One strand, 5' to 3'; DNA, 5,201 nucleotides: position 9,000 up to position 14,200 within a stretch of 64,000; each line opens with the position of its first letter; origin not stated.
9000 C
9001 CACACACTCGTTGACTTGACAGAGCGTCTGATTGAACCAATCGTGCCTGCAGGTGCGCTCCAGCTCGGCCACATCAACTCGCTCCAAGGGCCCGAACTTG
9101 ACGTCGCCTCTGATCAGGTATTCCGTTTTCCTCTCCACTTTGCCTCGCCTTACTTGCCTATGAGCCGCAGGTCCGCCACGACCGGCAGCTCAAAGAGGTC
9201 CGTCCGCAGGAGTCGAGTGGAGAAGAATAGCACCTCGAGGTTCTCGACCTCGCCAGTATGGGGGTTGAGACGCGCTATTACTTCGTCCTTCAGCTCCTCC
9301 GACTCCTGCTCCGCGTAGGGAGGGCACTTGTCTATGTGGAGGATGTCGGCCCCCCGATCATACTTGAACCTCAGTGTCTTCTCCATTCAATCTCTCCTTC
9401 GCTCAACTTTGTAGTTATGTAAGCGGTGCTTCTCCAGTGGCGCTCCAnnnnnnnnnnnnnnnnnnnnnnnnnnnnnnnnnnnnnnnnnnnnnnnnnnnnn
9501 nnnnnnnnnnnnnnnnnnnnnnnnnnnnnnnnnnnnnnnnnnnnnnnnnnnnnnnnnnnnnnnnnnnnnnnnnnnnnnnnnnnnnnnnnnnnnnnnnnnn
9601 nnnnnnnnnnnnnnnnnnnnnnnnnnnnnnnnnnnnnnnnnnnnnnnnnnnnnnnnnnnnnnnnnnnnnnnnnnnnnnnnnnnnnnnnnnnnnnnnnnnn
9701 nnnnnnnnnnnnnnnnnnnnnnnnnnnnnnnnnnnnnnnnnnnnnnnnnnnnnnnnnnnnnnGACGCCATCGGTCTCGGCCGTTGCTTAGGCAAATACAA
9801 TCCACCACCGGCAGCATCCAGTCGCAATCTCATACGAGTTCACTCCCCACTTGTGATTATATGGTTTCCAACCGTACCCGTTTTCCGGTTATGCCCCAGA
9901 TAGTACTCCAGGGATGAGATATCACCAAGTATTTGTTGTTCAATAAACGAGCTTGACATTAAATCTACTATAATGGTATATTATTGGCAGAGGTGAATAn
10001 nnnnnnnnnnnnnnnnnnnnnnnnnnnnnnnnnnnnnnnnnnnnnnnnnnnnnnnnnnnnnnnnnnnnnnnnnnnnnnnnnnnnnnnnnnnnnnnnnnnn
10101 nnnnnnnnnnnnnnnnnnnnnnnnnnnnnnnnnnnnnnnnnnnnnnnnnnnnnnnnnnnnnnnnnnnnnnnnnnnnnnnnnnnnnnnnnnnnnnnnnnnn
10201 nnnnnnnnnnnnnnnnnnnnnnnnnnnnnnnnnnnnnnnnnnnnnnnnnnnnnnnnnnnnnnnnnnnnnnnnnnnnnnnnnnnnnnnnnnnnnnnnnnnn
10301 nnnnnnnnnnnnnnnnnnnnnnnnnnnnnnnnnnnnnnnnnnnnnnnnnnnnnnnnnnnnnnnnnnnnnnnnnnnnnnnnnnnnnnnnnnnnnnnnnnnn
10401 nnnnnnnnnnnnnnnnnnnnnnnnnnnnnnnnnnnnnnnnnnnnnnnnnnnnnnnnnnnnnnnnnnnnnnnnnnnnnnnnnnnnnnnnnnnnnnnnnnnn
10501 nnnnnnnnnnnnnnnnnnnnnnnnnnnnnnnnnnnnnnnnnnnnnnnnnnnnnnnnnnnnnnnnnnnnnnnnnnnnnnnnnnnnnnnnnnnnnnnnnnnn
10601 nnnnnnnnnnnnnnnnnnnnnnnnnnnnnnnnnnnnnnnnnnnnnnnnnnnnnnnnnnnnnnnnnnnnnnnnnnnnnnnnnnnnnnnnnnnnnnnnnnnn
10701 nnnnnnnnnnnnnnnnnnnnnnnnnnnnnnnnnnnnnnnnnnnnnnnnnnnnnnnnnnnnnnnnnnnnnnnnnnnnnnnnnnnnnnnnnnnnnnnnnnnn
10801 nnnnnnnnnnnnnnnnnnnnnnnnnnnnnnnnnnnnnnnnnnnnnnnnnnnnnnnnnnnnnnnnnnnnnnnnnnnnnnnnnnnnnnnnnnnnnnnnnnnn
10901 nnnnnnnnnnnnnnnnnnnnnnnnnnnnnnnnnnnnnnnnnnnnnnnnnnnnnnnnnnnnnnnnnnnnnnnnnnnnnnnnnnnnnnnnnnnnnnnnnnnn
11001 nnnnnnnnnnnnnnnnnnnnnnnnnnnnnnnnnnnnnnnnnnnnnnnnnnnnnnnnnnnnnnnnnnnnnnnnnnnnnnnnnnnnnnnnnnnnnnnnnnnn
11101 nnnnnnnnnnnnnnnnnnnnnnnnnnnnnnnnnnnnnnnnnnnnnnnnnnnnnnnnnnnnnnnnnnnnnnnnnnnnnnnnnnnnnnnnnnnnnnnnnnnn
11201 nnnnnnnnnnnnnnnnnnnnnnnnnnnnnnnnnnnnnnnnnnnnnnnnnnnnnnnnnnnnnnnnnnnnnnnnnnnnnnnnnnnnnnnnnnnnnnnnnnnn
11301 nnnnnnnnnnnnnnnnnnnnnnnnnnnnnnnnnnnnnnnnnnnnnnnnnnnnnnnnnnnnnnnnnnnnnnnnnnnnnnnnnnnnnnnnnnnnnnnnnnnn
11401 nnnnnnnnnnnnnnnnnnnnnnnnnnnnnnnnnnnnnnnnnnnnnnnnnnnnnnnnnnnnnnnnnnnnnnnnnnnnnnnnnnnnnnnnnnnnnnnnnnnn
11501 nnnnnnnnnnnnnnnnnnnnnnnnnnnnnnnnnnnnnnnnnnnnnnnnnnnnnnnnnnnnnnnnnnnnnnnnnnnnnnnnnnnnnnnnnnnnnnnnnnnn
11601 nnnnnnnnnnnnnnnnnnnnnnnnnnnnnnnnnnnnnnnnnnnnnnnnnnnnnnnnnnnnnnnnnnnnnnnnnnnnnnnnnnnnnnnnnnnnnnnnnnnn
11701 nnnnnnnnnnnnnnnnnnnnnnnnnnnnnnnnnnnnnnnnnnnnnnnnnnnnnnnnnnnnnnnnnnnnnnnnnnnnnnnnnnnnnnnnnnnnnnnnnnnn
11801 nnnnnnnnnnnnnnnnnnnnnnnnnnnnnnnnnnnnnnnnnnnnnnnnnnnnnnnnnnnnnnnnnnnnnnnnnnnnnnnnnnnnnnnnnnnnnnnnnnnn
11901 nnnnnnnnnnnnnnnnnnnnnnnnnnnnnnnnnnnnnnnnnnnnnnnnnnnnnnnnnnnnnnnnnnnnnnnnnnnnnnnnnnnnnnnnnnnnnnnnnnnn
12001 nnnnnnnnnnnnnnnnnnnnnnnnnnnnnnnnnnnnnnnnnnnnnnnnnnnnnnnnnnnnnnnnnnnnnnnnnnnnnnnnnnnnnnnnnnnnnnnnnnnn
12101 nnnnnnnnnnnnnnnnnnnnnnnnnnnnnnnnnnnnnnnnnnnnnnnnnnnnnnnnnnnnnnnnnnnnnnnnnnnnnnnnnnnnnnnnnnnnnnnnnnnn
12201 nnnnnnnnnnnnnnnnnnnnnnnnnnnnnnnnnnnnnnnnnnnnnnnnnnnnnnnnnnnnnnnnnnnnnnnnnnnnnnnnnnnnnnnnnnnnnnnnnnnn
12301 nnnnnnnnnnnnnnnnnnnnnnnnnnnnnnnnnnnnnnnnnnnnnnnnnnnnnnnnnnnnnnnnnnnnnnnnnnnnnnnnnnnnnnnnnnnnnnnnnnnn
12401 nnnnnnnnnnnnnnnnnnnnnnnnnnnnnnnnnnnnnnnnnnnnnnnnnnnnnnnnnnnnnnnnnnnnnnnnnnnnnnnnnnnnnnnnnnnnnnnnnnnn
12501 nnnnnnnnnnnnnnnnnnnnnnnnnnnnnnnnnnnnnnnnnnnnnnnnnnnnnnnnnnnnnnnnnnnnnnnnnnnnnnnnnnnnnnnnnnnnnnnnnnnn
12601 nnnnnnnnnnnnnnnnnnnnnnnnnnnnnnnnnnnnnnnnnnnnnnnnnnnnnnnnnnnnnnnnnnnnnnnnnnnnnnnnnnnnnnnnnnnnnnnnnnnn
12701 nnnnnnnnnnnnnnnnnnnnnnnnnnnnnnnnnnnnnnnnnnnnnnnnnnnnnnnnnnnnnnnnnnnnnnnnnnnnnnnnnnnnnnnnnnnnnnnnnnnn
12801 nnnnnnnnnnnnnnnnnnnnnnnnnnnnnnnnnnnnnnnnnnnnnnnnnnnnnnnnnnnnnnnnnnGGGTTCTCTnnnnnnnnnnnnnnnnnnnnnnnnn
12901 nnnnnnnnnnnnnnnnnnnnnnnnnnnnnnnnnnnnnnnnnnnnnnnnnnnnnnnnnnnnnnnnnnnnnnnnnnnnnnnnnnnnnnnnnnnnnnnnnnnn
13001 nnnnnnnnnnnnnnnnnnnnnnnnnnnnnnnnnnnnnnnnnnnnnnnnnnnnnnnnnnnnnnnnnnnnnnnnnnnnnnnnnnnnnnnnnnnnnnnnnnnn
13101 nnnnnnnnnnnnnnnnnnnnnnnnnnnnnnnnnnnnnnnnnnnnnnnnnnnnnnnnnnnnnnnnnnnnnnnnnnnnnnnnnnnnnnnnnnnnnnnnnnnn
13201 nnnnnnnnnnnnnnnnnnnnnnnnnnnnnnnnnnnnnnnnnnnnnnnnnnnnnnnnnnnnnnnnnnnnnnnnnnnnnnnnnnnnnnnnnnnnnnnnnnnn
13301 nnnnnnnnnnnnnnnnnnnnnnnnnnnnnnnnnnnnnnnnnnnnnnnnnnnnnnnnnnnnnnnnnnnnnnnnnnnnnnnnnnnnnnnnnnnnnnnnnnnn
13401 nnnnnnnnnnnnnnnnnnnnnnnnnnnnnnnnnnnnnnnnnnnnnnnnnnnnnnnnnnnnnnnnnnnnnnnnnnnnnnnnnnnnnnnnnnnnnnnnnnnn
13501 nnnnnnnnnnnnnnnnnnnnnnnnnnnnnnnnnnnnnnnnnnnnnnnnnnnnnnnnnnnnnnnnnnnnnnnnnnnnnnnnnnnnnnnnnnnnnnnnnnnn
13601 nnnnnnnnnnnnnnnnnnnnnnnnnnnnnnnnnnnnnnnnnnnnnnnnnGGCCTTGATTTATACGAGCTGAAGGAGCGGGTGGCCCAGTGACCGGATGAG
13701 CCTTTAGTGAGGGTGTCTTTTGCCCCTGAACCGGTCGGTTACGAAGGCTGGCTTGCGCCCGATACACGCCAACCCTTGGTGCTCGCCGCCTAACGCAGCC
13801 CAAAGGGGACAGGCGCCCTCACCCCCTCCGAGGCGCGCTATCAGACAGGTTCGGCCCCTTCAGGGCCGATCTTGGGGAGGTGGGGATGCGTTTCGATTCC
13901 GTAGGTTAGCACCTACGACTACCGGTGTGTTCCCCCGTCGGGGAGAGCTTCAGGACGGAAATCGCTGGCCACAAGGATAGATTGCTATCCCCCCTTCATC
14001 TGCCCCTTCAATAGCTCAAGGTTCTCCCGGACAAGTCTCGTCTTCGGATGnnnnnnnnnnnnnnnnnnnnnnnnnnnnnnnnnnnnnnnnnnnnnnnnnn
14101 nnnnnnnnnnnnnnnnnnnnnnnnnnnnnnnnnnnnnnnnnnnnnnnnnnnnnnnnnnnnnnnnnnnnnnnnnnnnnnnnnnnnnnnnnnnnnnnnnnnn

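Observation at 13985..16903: TIR - NB-ARC - TPR STAND NTPase split by a single in-frame TAG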

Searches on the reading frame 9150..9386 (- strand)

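Call 22: search_protein_families(library=ncbifam, proteins=[window:9150-9386:-], max_evalue=0.001)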
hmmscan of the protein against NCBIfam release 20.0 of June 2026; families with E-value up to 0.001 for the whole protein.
window:9150-9386:- (78 aa): 0 families

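Call 56: search_protein_families(library=padloc, proteins=[window:9150-9386:-], max_evalue=0.01)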
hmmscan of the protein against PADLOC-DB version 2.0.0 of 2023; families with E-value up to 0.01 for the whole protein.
window:9150-9386:- (78 aa): 0 families

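Call 57: search_protein_families(library=pfam, proteins=[window:9150-9386:-], max_evalue=0.01)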
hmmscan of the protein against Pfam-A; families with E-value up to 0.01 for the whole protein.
window:9150-9386:- (78 aa): 1 family
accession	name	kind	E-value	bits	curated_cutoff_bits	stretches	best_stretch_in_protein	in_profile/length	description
PF10049.14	DUF2283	-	3.2e-05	24.4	23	1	7-56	2-49/49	Protein of unknown function (DUF2283)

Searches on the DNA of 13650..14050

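Call 33: search_rna_families(source=window, start=13650, end=14050, threshold=evalue, max_evalue=10)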
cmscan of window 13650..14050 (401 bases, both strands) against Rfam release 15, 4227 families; matches with E-value up to 10: 4.
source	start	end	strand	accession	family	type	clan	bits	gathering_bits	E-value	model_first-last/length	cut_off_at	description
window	13770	13830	-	RF02040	HOTTIP_1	Gene; lncRNA;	-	15.4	50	0.58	1-57/57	no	HOXA transcript at the distal tip, conserved region 1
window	13847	13968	+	RF03094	LAGLIDADG-2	Gene; sRNA;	-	12.7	94.9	6.1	1-128/128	no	LAGLIDADG-2 RNA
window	13844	13873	-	RF01753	psbNH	Cis-reg;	-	10.7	45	6.9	27-60/60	no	psbNH RNA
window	13987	14005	-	RF01151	snoU82P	Gene; snRNA; snoRNA; CD-box;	-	9.2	42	8.2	1-55/55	no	Small nucleolar RNA U82P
